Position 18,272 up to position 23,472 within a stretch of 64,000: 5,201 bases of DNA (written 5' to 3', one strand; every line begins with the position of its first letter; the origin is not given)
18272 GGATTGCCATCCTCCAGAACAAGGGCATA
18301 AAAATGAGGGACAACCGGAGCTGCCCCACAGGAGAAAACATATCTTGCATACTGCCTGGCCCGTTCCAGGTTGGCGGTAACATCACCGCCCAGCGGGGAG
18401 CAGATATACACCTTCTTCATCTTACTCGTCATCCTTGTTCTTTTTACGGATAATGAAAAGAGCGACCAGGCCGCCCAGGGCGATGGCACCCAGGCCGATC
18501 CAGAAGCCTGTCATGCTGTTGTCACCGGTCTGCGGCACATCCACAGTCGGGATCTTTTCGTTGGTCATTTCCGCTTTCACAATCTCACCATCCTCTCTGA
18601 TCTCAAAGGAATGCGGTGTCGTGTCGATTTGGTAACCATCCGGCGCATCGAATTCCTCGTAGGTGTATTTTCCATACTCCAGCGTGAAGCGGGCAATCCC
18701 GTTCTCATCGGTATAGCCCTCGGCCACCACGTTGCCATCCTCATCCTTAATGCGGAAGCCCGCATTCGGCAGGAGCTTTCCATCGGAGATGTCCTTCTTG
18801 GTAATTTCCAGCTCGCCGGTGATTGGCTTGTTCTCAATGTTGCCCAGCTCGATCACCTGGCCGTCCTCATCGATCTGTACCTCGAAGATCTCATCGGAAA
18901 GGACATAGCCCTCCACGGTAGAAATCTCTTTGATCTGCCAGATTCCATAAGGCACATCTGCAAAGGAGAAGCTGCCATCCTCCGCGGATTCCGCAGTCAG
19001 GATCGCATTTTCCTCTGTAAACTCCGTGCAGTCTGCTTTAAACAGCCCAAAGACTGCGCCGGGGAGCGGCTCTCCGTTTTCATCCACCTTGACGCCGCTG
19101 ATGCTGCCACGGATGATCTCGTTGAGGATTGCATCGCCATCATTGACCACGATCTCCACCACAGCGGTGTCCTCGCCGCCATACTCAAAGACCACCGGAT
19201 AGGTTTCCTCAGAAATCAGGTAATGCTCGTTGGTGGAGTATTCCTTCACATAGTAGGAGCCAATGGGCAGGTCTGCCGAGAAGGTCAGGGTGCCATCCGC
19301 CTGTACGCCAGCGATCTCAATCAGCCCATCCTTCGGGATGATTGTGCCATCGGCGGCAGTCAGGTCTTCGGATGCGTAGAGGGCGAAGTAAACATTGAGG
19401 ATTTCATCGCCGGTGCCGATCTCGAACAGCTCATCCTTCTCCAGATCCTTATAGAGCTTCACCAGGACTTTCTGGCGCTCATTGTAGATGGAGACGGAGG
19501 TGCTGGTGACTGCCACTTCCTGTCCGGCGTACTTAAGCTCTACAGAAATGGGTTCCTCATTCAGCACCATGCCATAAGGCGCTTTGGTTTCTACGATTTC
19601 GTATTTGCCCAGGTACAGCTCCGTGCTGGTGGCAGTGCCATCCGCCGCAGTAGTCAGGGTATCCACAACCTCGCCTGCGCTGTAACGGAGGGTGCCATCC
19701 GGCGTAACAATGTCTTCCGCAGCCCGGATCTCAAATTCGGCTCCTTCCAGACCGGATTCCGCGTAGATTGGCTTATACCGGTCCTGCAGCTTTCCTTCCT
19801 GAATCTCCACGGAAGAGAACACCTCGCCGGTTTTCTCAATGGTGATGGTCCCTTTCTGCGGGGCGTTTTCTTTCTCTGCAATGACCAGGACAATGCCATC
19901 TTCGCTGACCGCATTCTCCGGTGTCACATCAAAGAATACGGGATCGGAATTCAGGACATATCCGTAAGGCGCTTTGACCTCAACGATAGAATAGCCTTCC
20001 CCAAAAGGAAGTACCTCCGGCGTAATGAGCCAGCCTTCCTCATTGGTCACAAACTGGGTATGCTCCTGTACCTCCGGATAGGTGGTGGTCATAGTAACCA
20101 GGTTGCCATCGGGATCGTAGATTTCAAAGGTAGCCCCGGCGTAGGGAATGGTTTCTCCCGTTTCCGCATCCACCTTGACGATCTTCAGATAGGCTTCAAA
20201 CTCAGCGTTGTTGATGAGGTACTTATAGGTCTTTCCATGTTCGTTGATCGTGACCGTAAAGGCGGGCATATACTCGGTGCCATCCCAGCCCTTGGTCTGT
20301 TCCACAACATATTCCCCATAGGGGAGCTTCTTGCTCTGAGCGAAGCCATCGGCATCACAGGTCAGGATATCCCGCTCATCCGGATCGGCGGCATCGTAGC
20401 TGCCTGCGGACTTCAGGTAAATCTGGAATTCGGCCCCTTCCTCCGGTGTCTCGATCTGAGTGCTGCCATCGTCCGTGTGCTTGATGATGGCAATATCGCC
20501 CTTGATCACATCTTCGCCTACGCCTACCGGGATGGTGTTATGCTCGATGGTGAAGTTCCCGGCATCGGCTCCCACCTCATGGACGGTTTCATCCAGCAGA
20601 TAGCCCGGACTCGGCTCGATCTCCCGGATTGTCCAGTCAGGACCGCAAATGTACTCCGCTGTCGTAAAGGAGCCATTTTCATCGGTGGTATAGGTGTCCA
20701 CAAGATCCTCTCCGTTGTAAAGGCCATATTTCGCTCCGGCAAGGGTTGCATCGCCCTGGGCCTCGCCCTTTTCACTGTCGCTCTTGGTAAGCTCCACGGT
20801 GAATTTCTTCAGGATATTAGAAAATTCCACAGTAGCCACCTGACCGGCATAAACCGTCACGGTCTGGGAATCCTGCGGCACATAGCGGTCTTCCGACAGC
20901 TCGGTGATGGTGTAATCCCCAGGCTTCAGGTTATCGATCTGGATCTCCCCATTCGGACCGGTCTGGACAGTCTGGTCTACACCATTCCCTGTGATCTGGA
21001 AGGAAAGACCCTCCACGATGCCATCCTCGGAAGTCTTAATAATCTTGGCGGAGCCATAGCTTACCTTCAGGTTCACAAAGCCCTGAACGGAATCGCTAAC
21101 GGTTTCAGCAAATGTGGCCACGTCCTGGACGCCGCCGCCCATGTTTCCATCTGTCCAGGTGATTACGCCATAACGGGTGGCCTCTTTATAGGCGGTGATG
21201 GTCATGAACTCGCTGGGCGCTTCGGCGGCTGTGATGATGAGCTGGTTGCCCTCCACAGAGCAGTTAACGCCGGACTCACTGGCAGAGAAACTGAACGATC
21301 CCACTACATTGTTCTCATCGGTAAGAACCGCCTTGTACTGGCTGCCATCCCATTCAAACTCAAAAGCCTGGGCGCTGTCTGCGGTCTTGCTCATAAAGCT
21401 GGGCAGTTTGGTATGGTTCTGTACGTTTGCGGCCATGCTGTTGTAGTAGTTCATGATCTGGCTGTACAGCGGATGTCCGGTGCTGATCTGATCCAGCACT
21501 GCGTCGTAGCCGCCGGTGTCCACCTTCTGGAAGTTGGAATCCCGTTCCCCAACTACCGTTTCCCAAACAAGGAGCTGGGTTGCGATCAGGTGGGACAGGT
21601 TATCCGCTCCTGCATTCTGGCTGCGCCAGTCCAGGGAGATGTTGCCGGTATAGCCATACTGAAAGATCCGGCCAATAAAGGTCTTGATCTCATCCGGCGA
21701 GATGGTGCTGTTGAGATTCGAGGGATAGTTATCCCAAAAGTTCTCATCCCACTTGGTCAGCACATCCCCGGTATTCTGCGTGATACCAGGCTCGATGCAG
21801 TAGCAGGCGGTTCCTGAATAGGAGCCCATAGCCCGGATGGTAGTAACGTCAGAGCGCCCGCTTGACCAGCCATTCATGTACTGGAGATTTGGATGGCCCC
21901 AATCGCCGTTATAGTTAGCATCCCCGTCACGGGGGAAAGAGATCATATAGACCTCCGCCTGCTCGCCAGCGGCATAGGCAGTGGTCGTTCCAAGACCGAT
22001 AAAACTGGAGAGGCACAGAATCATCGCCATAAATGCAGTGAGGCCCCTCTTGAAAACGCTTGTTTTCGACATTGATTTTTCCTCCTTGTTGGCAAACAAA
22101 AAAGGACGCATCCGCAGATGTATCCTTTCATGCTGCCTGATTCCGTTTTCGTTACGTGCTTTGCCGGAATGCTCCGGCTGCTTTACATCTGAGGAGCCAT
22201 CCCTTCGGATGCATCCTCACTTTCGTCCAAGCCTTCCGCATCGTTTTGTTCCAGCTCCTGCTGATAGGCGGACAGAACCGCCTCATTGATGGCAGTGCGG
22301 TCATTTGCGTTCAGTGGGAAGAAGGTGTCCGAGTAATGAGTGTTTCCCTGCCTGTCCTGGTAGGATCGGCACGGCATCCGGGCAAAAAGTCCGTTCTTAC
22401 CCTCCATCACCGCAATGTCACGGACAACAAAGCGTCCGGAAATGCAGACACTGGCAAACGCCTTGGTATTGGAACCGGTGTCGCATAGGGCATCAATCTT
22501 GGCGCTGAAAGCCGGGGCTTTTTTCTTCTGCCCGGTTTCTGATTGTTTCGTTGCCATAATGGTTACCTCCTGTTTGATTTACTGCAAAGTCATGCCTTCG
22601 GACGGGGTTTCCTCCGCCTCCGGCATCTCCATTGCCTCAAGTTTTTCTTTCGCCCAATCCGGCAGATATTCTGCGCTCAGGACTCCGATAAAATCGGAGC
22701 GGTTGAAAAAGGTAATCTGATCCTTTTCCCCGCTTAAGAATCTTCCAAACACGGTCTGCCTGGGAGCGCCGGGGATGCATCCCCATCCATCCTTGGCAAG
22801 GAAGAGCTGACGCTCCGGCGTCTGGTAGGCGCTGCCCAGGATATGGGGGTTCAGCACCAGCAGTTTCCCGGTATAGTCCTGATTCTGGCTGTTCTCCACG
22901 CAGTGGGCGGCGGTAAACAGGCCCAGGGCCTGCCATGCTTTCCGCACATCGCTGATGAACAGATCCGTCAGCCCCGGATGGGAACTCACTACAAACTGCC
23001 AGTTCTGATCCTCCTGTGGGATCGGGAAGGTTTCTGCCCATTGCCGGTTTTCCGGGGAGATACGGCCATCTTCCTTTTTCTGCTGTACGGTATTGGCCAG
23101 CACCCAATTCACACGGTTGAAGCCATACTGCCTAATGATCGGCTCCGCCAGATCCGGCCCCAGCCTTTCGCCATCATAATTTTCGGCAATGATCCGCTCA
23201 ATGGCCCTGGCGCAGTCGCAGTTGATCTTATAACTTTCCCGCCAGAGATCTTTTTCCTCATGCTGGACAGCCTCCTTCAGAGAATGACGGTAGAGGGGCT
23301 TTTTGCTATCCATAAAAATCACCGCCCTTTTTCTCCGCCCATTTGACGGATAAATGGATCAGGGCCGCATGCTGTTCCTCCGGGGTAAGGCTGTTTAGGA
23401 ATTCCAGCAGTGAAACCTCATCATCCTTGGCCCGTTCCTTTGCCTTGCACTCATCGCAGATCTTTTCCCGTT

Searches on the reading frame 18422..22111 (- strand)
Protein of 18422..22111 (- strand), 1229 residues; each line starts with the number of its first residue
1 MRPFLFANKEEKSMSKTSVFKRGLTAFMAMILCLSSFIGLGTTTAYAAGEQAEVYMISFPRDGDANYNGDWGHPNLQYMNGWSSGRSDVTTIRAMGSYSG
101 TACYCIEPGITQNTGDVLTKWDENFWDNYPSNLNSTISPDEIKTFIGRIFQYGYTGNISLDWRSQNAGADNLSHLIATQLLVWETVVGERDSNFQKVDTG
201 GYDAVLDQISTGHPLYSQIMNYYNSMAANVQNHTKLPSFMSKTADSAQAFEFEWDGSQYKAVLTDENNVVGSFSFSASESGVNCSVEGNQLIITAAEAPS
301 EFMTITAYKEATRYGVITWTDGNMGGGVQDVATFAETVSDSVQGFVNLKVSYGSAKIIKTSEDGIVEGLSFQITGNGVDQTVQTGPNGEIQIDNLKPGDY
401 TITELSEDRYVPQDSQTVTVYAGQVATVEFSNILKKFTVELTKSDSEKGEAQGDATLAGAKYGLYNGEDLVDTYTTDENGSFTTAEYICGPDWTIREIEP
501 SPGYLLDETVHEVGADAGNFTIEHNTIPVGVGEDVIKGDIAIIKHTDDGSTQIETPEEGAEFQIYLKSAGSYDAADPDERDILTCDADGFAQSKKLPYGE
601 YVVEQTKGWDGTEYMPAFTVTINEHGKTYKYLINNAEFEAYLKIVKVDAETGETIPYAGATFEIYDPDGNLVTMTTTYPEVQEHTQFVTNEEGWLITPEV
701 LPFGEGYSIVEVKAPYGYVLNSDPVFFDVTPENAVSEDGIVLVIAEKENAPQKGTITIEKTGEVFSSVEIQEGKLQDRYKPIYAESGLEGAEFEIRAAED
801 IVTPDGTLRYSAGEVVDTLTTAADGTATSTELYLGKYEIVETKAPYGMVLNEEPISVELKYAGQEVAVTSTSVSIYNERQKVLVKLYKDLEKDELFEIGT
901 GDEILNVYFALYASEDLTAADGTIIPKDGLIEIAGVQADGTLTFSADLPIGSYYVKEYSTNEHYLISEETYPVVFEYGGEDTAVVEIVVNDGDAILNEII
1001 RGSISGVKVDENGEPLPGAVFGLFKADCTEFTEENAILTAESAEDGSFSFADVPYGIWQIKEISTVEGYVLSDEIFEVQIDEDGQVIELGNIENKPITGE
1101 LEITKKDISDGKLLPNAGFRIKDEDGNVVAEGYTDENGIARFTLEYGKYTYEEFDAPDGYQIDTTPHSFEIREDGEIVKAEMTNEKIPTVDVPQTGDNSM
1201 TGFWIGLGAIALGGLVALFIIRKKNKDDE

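Call 18: search_protein_families(library=pfam, proteins=[window:18422-22111:-], max_evalue=0.001)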
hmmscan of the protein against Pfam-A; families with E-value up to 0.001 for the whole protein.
window:18422-22111:- (1229 aa): 5 families
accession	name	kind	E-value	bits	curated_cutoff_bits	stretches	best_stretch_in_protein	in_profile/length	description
PF17802.7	SpaA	-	1.8e-107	352.2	23.1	8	1099-1186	1-91/91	Prealbumin-like fold domain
PF13620.12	CarboxypepD_reg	-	6.8e-14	52.4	32.3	1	366-430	14-79/82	Carboxypeptidase regulatory-like domain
PF17210.9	SdrD_B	-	9.3e-09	35.9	29.7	0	1120-1183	30-93/112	SdrD B-like domain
PF08341.16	TED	-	2.7e-08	34.6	22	1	103-231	2-101/102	Thioester domain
PF11974.14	bMG3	-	3.9e-05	24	34.9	1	1098-1145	12-59/103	Bacterial alpha-2-macroglobulin MG3 domain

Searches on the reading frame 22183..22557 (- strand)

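Call 18: search_protein_families(library=pfam, proteins=[window:22183-22557:-], max_evalue=0.001)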
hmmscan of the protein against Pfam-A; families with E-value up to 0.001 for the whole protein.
window:22183-22557:- (124 aa): 1 family
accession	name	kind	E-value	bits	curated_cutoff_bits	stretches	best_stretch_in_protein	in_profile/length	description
PF04026.17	SpoVG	-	1.1e-18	67.5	29.6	1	20-100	7-82/82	SpoVG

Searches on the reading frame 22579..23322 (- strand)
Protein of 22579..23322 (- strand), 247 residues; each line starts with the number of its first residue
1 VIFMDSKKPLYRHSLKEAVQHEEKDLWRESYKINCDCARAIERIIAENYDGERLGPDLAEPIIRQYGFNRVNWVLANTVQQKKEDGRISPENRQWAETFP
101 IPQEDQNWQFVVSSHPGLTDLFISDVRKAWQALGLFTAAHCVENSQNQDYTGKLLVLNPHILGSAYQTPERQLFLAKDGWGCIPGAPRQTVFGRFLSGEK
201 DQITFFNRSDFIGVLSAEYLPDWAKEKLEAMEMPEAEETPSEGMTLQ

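Call 18: search_protein_families(library=pfam, proteins=[window:22579-23322:-], max_evalue=0.001)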
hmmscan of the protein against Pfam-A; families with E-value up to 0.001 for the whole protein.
window:22579-23322:- (247 aa): 1 family
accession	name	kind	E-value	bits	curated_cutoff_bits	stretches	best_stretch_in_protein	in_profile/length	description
PF12960.12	DUF3849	-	9.8e-44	148.8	25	1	10-131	1-123/123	Protein of unknown function (DUF3849)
